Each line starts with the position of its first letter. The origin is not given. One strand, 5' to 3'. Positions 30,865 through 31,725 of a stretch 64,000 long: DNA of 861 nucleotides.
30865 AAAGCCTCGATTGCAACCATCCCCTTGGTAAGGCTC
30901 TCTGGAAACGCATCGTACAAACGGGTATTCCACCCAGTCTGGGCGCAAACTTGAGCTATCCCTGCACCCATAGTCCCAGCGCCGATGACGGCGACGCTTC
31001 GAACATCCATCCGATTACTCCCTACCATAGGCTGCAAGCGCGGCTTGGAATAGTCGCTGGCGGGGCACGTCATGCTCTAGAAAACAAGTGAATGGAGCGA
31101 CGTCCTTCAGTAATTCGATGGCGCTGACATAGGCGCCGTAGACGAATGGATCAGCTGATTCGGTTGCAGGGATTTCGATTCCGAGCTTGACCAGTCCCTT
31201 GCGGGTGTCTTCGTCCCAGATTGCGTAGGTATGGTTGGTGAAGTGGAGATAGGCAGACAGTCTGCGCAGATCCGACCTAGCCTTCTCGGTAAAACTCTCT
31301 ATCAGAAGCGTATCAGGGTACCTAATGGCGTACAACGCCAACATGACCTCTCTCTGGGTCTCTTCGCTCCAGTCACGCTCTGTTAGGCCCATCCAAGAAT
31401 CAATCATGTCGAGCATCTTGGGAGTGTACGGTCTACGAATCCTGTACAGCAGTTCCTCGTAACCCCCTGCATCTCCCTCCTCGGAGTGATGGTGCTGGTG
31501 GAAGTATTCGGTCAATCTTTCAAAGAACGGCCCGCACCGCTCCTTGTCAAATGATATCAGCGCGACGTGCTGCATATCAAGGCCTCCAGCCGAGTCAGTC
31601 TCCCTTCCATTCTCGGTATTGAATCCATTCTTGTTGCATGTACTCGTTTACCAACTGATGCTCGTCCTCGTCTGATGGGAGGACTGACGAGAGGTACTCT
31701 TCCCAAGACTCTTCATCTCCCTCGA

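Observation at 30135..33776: Beta-oxidation-like operon containing a PaaA-type diiron oxygenase and two unassigned small proteins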

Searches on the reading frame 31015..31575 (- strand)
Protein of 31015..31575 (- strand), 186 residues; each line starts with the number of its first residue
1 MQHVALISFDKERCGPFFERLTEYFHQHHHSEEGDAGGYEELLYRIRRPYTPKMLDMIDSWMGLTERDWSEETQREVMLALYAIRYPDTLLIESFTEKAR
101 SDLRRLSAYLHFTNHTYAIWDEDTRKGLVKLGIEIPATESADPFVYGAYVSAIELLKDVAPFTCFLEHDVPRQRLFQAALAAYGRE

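Call 3: search_protein_families(library=pfam, proteins=[window:31015-31575:-], max_evalue=0.01)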
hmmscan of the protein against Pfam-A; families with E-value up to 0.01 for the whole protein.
window:31015-31575:- (186 aa): 0 families

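Call 4: search_protein_families(library=ncbifam, proteins=[window:31015-31575:-], max_evalue=0.01)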
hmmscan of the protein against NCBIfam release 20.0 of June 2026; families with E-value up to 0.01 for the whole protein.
window:31015-31575:- (186 aa): 0 families

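Call 8: find_homologous_proteins(query=window:31015-31575:-)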
Query window:31015-31575:- (186 aa): 175 proteins with E <= 0.001 among 220 candidates; the best 120 are listed.
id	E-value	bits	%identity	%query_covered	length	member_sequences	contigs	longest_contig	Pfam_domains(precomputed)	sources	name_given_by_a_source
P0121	2.2e-114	397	92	100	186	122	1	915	-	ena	-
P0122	1.8e-112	391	90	100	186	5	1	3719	-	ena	-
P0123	1.9e-112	391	91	100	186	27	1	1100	-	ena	-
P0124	2.1e-112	391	90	100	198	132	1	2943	-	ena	-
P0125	2.6e-112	391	91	100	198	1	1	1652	-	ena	-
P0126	7.9e-112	389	91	100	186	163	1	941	-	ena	-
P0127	1.8e-107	375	87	100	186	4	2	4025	-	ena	-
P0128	2.3e-107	374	88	100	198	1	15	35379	-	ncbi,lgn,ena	-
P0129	4.7e-107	373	88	100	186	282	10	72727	-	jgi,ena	-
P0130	5.0e-107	373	87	100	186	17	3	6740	-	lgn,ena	-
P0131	8.2e-107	373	88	100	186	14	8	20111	-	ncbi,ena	-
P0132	7.2e-106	370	88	100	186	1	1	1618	-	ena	-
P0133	8.6e-106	369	87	100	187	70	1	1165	-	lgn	-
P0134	5.2e-103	360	82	100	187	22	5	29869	-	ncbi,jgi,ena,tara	tara:strand:- start:5003 stop:5566 length:564 start_codon:yes stop_codon:yes gene_type:complete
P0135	1.3e-101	356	81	100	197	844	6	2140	-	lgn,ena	-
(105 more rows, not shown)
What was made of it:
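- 31015..31575 (-): 186-aa conserved protein restricted to Marine Group II, always directly after the BoxB-like gene. Function unknown. All-alpha with a weak HhH-GPD-glycosylase-like fold. 175 homologue clusters, named ones all Thalassarchaeaceae, Thermoplasmatota or unclassified marine Euryarchaeota MAGs (call 8).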

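Call 21: predict_structure(alignment_id=A1)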
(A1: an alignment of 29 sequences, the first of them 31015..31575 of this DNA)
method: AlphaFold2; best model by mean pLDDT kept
length: 186 residues; sequences in the alignment: 29
mean_pLDDT: 81.6   pTM: 0.78
mean pLDDT of the five models: 81.6, 79.7, 75.1, 74.3, 71.1
residues with pLDDT >= 90: 45; 70-90: 106; 50-70: 33; < 50: 2
segments of 3 or more residues with pLDDT < 50: none
pLDDT, mean of each block of 10 residues (from residue 1): 61 86 74 74 90 94 90 90 67 82 89 79 92 89 85 83 59 79 90
secondary structure, 60 per line:
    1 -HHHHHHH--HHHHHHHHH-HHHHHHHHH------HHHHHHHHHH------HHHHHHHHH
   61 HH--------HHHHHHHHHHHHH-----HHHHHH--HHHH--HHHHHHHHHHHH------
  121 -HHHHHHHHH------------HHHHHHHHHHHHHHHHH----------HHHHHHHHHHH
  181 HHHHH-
elements in order: H2-8 H11-19 H21-29 H36-45 H52-62 H71-83 H89-94 H97-100 H103-114 H122-130 H143-159 H170-185
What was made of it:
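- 31015..31575 (-): AlphaFold2 pLDDT 81.6 (call 21).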

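Call 52: search_protein_families(library=pfam, alignment_id=A1, max_evalue=1)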
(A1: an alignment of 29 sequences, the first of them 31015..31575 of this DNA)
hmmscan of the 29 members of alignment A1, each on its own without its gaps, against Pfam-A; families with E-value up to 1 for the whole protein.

A. member 1, window:31015-31575:- (186 aa): 0 families

B. families by the number of members that match (of 29 scanned): 9 families
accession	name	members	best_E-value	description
PF01347.28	Vitellogenin_N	8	0.0015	Lipoprotein amino terminal region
PF12057.13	BAG6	3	0.024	BCL2-associated athanogene 6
PF17975.6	RNR_Alpha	2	0.0059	Ribonucleotide reductase alpha domain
PF06854.16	Phage_Gp15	2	0.037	Bacteriophage Gp15 protein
PF04561.19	RNA_pol_Rpb2_2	2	0.18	RNA polymerase Rpb2, domain 2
PF15176.11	LRR19-TM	1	0.0056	Leucine-rich repeat family 19 TM domain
PF12123.13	CBD_PlyG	1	0.027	PlyG Cell wall binding domain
PF14687.11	DUF4460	1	0.07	Domain of unknown function (DUF4460)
PF20188.4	DUF6551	1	0.074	Family of unknown function (DUF6551)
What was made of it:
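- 31015..31575 (-): No Pfam hit for any of 29 members (call 52).
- On HhH-GPD glycosylase superfamily (186-aa protein): There is no Pfam hit (call 52).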
